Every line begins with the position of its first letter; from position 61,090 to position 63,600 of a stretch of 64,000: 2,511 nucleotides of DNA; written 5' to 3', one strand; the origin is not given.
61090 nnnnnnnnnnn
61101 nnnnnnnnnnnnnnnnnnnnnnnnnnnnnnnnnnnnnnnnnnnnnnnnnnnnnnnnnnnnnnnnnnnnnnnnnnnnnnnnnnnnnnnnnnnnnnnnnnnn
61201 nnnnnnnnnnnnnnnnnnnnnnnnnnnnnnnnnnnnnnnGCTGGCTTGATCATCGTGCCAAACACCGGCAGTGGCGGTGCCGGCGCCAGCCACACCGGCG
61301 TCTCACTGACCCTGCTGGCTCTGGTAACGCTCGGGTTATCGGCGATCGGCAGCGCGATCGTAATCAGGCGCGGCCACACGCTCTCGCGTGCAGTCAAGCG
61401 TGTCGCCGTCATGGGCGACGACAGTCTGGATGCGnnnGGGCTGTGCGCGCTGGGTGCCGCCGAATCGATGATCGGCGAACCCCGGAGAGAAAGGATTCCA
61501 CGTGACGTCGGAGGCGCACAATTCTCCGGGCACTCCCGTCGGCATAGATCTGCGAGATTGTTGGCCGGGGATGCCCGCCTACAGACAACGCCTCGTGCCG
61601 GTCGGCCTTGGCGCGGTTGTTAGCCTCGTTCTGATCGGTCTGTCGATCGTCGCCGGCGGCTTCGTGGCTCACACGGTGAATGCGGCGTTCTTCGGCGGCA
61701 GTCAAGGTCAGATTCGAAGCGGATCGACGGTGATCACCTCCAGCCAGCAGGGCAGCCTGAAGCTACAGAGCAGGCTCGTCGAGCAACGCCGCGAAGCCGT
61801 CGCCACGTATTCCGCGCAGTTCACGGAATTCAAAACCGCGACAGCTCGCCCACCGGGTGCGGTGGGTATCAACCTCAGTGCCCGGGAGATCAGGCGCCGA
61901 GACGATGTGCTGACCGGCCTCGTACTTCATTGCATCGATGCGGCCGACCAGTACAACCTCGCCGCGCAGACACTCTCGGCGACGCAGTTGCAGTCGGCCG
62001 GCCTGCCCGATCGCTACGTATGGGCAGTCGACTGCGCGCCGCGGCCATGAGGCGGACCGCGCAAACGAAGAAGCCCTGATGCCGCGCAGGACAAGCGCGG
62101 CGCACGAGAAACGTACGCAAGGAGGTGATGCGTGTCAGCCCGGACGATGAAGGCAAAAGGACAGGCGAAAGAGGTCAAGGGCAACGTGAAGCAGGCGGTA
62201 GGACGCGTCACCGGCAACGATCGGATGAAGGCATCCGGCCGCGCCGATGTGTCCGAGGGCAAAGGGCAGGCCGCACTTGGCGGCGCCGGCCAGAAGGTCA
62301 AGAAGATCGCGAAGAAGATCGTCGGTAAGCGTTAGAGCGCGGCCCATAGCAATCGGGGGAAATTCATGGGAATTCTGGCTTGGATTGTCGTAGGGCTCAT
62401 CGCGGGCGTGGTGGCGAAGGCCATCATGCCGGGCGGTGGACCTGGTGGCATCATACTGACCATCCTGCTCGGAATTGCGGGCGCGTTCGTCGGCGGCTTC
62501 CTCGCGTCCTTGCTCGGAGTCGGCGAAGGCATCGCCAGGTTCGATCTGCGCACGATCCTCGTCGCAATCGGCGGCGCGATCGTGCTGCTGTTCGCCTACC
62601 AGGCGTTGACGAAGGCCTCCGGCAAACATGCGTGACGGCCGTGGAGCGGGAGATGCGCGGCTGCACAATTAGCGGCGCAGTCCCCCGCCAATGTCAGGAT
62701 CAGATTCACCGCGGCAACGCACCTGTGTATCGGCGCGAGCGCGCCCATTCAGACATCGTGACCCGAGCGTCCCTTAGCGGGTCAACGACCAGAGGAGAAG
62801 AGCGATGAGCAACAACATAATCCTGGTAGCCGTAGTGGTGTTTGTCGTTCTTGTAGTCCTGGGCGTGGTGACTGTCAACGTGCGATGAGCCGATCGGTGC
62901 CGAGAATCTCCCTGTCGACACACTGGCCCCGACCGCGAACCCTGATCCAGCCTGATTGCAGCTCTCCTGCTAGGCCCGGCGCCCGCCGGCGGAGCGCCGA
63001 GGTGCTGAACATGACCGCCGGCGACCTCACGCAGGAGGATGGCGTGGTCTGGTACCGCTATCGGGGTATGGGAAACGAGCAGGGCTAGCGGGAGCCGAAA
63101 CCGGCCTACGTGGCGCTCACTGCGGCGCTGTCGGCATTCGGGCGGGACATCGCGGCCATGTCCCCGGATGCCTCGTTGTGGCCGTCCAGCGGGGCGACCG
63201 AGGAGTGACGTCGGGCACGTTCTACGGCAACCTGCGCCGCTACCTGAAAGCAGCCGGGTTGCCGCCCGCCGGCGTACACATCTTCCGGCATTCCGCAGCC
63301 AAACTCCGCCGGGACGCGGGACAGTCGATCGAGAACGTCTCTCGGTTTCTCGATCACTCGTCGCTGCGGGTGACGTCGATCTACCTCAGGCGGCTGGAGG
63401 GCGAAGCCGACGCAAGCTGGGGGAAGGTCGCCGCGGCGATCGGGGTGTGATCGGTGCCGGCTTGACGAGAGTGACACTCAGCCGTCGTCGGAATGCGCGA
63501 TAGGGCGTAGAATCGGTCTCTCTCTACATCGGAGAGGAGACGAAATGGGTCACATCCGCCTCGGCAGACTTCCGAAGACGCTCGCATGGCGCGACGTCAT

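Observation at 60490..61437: Cys-rich QC-G-GNGGG-x-C-V repeat protein with a sortase-type VPNTG anchor signal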

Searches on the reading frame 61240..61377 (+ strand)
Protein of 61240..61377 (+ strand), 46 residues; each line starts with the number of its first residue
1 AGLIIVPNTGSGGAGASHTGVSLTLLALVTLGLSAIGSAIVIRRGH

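Call 34: find_homologous_proteins(query=A2, max_evalue=10)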
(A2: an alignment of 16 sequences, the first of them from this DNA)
Query A2 (16 sequences) (46 aa, profile of the alignment): 3 proteins with E <= 10 among 8000 candidates.
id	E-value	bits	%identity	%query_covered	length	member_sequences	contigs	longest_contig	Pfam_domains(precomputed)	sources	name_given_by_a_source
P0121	1.1e-15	75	67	96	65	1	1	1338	-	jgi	jgi:hypothetical protein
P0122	7.0e-11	60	52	93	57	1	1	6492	-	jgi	jgi:hypothetical protein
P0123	6.7e+0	24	-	-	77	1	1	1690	-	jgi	jgi:ABC-type sugar transport system substrate-binding protein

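Call 45: search_protein_representatives(alignment_id=A3)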
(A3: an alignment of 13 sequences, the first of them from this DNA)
Query: 13 sequences, 47 profile positions. Proteins with E-value up to 0.001 (for the whole library): 12; up to 1e-10: 5; up to 1e-30: 0. The best 12 are listed.
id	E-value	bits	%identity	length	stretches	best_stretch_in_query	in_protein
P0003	4.1e-17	77.9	-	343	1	1-46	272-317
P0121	2.7e-16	75.3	-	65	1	4-47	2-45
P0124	6.8e-14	67.6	-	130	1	1-46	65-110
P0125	5.4e-12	61.5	-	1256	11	18-34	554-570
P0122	9.0e-12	60.8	-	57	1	5-44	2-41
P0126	7.3e-07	45.1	-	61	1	1-46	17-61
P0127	3.8e-06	42.8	-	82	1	7-46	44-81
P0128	1.4e-05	41.0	-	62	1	2-46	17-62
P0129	3.5e-05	39.7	-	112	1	2-46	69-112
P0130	4.7e-04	36.1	-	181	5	4-15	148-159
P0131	6.2e-04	35.7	-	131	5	4-20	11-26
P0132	7.7e-04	35.4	-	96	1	2-46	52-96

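Call 47: search_protein_families(library=ncbifam, proteins=[P0126, P0127, P0128, P0129, P0132, P0121, P0124], max_evalue=10)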
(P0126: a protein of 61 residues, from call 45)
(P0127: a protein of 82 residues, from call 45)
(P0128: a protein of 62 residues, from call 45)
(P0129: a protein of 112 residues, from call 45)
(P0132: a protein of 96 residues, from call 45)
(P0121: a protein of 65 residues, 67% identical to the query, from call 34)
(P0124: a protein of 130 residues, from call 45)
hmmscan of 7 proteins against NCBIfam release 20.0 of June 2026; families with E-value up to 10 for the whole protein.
P0126 (61 aa): 3 families
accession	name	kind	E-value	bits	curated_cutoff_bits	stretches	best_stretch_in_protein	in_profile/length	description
NF058571.1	GVDTG_CTERM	domain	0.00036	20.8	29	1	25-61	8-44/44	GVDTG sorting domain-containing protein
TIGR01167.1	LPXTG_anchor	domain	0.94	10.3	15.9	1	29-61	3-32/34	LPXTG cell wall anchor domain-containing protein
NF041808.1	daptide_123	subfamily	2.3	8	25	1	33-58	14-37/37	daptide-type RiPP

P0127 (82 aa): 3 families
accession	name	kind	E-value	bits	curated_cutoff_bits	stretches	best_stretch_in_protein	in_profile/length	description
NF058571.1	GVDTG_CTERM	domain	0.00016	21.9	29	1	46-81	8-44/44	GVDTG sorting domain-containing protein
TIGR01167.1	LPXTG_anchor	domain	0.16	12.7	15.9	1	54-81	7-32/34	LPXTG cell wall anchor domain-containing protein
NF038356.1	actino_DLW39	hypoth_equivalog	0.18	11.6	24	1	66-81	5-20/38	DLW-39 family protein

P0128 (62 aa): 1 family
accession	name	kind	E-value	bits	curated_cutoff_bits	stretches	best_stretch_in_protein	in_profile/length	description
NF058571.1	GVDTG_CTERM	domain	8.1e-05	22.9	29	1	23-62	7-44/44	GVDTG sorting domain-containing protein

P0129 (112 aa): 1 family
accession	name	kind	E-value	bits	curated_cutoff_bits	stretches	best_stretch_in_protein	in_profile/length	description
NF037973.1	metallo_SslE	exception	0.14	9.4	3000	1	18-88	23-94/1519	lipoprotein metalloprotease SslE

P0132 (96 aa): 1 family
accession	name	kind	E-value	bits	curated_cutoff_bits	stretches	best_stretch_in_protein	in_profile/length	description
NF058571.1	GVDTG_CTERM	domain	0.003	17.8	29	1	58-96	7-44/44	GVDTG sorting domain-containing protein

P0121 (65 aa): 0 families

P0124 (130 aa): 0 families

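Call 48: find_encoding_contigs(protein=P0129, flank=10000, max_places=3)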
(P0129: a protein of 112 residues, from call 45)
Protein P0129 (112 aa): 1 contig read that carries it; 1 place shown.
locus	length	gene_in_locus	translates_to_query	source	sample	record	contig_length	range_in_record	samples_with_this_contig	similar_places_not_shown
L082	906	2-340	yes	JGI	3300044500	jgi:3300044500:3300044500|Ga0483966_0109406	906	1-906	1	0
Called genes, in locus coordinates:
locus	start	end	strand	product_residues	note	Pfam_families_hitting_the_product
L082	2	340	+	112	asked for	?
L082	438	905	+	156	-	?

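Call 80: find_encoding_contigs(protein=P0127, flank=10000, max_places=3)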
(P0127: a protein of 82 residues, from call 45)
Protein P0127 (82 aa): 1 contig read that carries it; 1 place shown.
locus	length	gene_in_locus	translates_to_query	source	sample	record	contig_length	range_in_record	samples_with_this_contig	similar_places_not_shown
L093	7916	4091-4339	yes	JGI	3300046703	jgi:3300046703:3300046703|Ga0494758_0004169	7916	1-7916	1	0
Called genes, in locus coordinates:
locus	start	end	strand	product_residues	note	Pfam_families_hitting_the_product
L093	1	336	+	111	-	?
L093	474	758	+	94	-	-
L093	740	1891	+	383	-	PF13439:Glyco_transf_4, PF13579:Glyco_trans_4_4, PF00534:Glycos_transf_1, PF13692:Glyco_trans_1_4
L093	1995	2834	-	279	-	PF00089:Trypsin, PF13365:Trypsin_2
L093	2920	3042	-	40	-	-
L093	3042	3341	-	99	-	-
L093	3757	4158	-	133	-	-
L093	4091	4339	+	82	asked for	-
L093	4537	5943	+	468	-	-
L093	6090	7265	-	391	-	PF07992:Pyr_redox_2, PF00070:Pyr_redox (faint), PF22366:NDH2_C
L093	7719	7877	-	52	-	-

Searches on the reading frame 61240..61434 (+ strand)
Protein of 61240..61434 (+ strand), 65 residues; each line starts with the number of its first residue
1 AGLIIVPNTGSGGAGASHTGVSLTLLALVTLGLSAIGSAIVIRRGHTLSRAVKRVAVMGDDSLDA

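Call 47: search_protein_families(library=ncbifam, proteins=[window:61240-61434:+], max_evalue=10)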
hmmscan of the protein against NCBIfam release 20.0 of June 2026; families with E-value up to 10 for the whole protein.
seq(65 aa): 2 families
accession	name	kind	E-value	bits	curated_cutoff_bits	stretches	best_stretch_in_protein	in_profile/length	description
NF058571.1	GVDTG_CTERM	domain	0.18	12.2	29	1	9-44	8-43/44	GVDTG sorting domain-containing protein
NF033846.1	Rumino_NPXTG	domain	1.8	9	23.5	0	7-29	2-24/30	NPXTG-anchored protein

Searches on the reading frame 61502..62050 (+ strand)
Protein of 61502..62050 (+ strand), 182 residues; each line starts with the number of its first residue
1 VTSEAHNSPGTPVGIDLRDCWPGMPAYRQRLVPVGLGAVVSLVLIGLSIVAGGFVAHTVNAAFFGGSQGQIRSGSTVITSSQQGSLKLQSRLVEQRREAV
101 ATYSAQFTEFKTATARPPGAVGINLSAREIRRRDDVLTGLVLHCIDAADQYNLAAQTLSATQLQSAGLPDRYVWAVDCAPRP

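Call 3: search_protein_families(library=pfam, proteins=[window:61502-62050:+], max_evalue=1)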
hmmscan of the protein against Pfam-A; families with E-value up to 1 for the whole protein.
window:61502-62050:+ (182 aa): 0 families

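Call 4: search_protein_families(library=ncbifam, proteins=[window:61502-62050:+], max_evalue=1)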
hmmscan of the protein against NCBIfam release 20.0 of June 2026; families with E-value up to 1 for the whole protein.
window:61502-62050:+ (182 aa): 0 families

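Call 57: search_solved_structures(query=window:61502-62047:+, max_evalue=10)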
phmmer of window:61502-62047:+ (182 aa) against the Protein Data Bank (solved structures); distinct sequences matched with E-value up to 10: 4.
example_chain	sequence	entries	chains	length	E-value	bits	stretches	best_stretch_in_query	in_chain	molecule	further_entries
2uut_A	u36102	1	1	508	0.0097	19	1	99-150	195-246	RNA-DIRECTED RNA POLYMERASE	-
2uuw_A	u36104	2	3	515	0.01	18.9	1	99-150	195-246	RNA-DIRECTED RNA POLYMERASE | PROTEASE-POLYMERASE P70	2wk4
2ckw_A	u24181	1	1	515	0.01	18.9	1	99-150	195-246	RNA-DIRECTED RNA POLYMERASE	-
4g41_A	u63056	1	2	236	0.41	13.7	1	32-72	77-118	MTA/SAH nucleosidase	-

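Call 65: find_homologous_proteins(query=window:61502-62047:+, max_evalue=0.001)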
Query window:61502-62047:+ (182 aa): 40 proteins with E <= 0.001 among 479 candidates.
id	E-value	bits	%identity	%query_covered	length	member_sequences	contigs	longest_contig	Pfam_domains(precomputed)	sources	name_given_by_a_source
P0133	3.8e-113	393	99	100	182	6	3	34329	-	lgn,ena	-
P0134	3.1e-84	299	76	99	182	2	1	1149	-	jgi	-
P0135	5.1e-83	295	75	100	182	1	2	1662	-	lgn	-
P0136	1.6e-82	293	74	98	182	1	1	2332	-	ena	-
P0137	5.3e-78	279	72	100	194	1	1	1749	-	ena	-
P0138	6.6e-69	249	68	98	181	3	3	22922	-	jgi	-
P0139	1.8e-66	241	68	98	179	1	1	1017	-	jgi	jgi:hypothetical protein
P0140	7.9e-66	239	67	99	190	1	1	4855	-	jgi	jgi:hypothetical protein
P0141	2.3e-63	231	66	99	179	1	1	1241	-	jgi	jgi:hypothetical protein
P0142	2.6e-63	231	65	98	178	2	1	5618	-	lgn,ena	-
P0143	2.6e-63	231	65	98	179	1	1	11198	-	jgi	jgi:hypothetical protein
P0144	1.3e-62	229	65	98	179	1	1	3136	-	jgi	jgi:hypothetical protein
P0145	1.7e-62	228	77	78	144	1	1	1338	-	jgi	jgi:hypothetical protein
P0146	4.0e-62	227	66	98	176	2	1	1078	-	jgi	jgi:hypothetical protein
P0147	4.6e-61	224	64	98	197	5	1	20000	-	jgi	jgi:hypothetical protein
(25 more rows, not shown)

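Call 68: find_encoding_contigs(protein=P0133, flank=10000, max_places=4)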
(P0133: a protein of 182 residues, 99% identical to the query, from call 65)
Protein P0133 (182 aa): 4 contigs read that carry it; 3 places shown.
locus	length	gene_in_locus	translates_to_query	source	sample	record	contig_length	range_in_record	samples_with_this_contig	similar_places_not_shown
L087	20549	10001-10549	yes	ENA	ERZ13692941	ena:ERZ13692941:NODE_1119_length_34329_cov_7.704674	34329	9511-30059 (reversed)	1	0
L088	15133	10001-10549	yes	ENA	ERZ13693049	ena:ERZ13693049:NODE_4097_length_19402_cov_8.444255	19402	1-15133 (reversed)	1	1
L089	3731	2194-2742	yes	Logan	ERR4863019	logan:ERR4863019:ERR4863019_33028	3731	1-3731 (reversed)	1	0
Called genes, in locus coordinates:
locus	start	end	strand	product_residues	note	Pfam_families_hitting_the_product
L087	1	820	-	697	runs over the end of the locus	-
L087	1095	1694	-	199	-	PF04542:Sigma70_r2, PF07638:Sigma70_ECF, PF08281:Sigma70_r4_2, PF04545:Sigma70_r4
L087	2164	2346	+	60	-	-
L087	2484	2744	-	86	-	-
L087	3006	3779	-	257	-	PF13545:HTH_Crp_2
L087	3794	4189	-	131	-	-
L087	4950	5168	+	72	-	-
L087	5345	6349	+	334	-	PF01633:Choline_kinase (faint), PF01636:APH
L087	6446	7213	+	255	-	PF00300:His_Phos_1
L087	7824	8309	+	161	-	-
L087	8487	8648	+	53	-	-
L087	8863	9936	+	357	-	-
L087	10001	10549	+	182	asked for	-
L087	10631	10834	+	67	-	PF05532:CsbD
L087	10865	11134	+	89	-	-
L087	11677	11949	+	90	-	PF00589:Phage_integrase (weak)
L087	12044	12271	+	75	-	-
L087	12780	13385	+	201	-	-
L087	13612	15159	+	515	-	PF00239:Resolvase, PF07508:Recombinase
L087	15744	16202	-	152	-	PF01668:SmpB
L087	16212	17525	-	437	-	PF22694:CtpB_N-like (weak), PF00595:PDZ, PF13180:PDZ_2, PF17820:PDZ_6, PF03572:Peptidase_S41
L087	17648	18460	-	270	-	PF00990:GGDEF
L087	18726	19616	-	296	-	PF00226:DnaJ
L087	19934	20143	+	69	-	-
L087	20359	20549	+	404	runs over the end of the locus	PF01699:Na_Ca_ex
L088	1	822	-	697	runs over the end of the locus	-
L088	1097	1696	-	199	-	PF04542:Sigma70_r2, PF07638:Sigma70_ECF, PF08281:Sigma70_r4_2, PF04545:Sigma70_r4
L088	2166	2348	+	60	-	-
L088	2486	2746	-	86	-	-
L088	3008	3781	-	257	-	PF13545:HTH_Crp_2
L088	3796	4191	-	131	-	-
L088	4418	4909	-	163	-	-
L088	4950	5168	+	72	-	-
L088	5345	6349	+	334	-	PF01633:Choline_kinase (faint), PF01636:APH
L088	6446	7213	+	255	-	PF00300:His_Phos_1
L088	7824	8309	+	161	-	-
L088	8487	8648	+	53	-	-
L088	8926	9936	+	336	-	-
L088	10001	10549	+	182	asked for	-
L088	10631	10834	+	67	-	PF05532:CsbD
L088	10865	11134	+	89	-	-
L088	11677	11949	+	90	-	PF00589:Phage_integrase (weak)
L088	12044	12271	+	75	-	-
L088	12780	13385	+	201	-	-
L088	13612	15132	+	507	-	?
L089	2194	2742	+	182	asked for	-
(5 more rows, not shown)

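Call 71: predict_structure(alignment_id=A4)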
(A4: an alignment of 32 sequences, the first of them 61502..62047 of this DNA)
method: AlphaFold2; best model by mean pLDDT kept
length: 182 residues; sequences in the alignment: 32
mean_pLDDT: 71.9   pTM: 0.52
mean pLDDT of the five models: 71.9, 68.2, 67.9, 64.5, 49.7
residues with pLDDT >= 90: 76; 70-90: 25; 50-70: 27; < 50: 54
segments of 3 or more residues with pLDDT < 50: 1-19, 21-35, 52-54, 57-73
pLDDT, mean of each block of 10 residues (from residue 1): 36 44 41 53 63 48 42 55 90 96 94 81 78 96 97 94 93 92 67
secondary structure, 60 per line:
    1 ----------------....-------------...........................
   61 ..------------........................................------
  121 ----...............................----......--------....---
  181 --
elements in order: H17-20 H34-62 H75-114 H125-155 H160-165 H174-177

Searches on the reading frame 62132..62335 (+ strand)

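Call 3: search_protein_families(library=pfam, proteins=[window:62132-62335:+], max_evalue=1)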
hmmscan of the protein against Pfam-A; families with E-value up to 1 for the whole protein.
window:62132-62335:+ (67 aa): 2 families
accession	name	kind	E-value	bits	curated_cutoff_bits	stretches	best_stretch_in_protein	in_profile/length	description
PF05532.17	CsbD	-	2.4e-12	47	40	1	7-58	2-53/53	CsbD-like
PF19607.4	DUF6112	-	0.17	12.2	25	1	19-53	40-74/88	Family of unknown function (DUF6112)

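Call 4: search_protein_families(library=ncbifam, proteins=[window:62132-62335:+], max_evalue=1)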
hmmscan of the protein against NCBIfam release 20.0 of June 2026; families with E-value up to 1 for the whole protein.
window:62132-62335:+ (67 aa): 2 families
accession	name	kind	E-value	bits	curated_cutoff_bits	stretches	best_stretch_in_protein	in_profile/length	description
NF050175.1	MBP-1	equivalog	6.9e-05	23.1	80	1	7-46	11-50/78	microaggregate-binding protein 1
NF007748.0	PRK10428.1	equivalog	0.037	14.1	113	1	7-56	5-54/69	hypothetical protein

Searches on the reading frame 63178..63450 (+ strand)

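Call 51: search_protein_families(library=pfam, proteins=[window:63178-63450:+], max_evalue=0.01)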
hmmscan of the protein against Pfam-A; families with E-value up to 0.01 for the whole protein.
window:63178-63450:+ (90 aa): 1 family
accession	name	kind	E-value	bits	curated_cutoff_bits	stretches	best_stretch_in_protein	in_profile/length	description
PF00589.27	Phage_integrase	-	3.8e-07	30.5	27.1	1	10-72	105-168/172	Phage integrase family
